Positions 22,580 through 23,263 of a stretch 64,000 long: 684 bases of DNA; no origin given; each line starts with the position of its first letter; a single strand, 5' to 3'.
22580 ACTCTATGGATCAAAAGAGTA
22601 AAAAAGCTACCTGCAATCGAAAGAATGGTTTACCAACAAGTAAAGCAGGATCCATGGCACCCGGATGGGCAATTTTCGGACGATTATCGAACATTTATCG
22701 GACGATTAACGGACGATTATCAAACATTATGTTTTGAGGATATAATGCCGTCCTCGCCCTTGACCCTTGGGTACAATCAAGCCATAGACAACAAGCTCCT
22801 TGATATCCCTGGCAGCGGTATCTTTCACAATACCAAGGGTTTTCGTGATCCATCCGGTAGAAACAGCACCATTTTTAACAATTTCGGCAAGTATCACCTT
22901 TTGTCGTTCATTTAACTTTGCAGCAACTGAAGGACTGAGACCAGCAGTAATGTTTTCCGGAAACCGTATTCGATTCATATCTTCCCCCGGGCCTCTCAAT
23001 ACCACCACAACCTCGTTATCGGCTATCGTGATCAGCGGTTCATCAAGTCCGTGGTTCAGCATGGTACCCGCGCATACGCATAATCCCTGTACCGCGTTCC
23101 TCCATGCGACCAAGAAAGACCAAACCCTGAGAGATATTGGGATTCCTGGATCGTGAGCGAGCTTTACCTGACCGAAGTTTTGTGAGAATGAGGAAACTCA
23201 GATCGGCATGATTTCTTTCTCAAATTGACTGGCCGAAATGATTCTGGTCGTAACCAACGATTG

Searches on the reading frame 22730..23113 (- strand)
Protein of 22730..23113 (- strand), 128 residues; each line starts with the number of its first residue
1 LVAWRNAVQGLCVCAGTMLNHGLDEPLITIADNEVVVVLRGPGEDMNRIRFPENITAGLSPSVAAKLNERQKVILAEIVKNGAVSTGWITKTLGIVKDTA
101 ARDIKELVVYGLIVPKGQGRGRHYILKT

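Call 98: search_protein_families(library=padloc, proteins=[window:22730-23113:-], max_evalue=0.00001)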
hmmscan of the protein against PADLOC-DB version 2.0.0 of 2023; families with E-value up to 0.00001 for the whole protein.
window:22730-23113:- (128 aa): 1 family
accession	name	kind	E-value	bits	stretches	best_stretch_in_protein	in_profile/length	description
PDLC01044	Csa3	-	1.8e-06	26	1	34-117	113-183/194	Type I-A associated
